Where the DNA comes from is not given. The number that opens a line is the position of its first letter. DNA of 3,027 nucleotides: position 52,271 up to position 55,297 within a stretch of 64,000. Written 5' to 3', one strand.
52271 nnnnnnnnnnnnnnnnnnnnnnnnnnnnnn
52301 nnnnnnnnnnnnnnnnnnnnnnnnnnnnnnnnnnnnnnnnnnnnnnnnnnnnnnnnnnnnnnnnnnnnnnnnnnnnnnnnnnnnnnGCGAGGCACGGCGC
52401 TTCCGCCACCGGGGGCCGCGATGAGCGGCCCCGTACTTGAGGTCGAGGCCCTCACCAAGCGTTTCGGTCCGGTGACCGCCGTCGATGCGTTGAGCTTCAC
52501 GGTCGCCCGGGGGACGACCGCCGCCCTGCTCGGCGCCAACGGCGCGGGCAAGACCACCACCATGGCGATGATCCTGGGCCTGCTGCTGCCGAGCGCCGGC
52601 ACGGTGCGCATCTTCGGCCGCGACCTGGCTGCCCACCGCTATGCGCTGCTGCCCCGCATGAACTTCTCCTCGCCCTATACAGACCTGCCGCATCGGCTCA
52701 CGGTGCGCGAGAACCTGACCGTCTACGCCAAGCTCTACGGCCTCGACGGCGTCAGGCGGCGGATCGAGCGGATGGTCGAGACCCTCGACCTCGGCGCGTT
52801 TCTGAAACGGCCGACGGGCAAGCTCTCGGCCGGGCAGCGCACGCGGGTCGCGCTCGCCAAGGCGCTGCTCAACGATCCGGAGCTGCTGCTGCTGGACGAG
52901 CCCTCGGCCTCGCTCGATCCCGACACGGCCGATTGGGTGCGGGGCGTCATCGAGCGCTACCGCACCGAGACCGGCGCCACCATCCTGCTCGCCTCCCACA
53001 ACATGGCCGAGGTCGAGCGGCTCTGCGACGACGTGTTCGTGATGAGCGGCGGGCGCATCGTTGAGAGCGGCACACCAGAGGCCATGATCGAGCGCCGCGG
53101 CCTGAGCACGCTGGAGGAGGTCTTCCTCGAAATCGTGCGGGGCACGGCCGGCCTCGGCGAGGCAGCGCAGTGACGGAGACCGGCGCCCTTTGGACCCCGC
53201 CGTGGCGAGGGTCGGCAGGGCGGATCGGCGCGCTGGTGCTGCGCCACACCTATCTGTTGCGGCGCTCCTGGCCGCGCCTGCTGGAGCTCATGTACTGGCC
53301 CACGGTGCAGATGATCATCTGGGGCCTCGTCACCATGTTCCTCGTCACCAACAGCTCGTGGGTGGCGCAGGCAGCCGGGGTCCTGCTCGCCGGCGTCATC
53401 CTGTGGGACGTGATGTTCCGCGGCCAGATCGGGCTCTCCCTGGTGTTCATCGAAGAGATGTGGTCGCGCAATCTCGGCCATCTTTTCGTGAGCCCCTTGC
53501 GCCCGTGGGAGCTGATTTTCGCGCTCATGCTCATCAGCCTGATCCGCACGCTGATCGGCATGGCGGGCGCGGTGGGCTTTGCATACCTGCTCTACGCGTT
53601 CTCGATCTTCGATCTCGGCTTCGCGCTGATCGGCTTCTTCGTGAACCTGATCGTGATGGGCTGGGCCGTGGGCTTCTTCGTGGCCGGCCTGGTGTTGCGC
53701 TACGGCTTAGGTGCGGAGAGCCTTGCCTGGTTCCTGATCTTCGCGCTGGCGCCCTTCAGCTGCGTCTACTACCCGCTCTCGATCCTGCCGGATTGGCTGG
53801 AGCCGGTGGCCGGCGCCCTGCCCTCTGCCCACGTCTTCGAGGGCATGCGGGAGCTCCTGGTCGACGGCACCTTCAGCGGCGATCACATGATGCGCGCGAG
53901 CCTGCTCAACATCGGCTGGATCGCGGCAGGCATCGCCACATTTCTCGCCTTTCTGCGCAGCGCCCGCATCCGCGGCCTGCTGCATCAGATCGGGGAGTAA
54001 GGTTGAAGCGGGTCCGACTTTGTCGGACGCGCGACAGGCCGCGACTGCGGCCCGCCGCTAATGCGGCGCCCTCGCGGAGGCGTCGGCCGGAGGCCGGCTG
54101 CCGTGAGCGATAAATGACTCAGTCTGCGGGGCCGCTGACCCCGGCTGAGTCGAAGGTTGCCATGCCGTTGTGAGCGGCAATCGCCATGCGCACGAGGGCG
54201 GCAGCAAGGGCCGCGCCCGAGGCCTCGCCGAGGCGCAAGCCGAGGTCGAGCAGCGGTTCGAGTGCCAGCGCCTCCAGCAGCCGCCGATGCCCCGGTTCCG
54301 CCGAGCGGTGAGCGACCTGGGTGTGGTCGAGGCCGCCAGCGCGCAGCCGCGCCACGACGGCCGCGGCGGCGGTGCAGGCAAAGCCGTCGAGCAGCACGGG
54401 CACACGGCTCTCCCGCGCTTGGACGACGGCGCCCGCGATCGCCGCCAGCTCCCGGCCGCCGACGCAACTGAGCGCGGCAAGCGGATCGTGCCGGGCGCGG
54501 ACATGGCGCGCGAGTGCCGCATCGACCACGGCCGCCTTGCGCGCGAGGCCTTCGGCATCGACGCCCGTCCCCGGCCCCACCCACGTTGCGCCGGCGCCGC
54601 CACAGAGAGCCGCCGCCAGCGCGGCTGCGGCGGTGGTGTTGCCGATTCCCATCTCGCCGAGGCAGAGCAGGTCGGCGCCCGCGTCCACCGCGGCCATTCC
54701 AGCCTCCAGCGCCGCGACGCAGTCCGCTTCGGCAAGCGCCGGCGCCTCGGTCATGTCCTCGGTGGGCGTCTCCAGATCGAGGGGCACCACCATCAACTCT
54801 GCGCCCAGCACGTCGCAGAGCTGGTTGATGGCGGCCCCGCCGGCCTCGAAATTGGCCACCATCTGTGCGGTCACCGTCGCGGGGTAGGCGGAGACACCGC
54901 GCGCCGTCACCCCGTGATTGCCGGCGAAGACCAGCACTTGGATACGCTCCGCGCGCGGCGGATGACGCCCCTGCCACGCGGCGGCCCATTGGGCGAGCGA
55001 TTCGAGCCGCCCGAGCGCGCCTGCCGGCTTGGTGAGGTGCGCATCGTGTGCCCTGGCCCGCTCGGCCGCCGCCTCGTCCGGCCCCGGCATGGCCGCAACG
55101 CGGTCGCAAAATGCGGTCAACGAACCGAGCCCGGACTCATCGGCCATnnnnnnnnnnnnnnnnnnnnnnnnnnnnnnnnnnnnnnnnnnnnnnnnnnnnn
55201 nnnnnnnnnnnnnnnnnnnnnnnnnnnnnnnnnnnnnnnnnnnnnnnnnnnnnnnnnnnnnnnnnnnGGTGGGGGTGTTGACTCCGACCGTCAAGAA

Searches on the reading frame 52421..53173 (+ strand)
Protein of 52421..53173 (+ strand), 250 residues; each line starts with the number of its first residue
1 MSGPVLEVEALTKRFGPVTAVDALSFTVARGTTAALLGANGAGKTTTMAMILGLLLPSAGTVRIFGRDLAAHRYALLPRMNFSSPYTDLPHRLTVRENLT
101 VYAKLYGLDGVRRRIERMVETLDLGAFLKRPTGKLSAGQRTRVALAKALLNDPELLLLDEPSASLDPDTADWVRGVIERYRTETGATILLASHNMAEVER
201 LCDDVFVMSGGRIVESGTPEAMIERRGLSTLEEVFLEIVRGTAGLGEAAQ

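Call 36: search_protein_families(library=pfam, proteins=[window:52421-53173:+], max_evalue=0.0001)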
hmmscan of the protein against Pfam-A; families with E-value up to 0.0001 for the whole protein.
window:52421-53173:+ (250 aa): 2 families
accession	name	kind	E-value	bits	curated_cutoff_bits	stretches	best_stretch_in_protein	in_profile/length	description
PF00005.33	ABC_tran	-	1.4e-29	103.9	25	1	22-162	2-136/137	ABC transporter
PF13304.12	AAA_21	-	3.7e-10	40.8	27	1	135-198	238-303/304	AAA domain, putative AbiEii toxin, Type IV TA system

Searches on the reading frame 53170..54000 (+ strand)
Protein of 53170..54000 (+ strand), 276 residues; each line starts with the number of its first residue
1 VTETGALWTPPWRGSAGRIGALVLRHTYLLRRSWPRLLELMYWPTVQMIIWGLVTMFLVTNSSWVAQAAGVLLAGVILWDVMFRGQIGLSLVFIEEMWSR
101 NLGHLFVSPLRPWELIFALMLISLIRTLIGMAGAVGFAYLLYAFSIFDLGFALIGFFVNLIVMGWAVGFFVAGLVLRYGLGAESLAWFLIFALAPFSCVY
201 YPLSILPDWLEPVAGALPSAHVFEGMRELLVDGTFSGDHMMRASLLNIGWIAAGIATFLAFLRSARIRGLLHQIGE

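Call 36: search_protein_families(library=pfam, proteins=[window:53170-54000:+], max_evalue=0.0001)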
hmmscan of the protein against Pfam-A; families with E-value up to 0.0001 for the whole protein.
window:53170-54000:+ (276 aa): 2 families
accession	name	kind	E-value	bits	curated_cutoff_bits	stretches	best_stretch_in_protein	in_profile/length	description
PF01061.29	ABC2_membrane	-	1.1e-10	41.8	26.9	1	39-229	19-209/211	ABC-2 type transporter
PF12698.13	ABC2_membrane_3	-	4.3e-10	39.6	31.6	1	81-261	173-344/347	ABC-2 family transporter protein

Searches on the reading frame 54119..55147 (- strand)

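Call 36: search_protein_families(library=pfam, proteins=[window:54119-55147:-], max_evalue=0.0001)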
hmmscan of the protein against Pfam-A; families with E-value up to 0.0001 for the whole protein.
window:54119-55147:- (342 aa): 1 family
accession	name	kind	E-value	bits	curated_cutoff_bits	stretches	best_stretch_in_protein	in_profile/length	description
PF02277.22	DBI_PRT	-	5.9e-113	377.9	22.6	1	21-337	2-329/329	Phosphoribosyltransferase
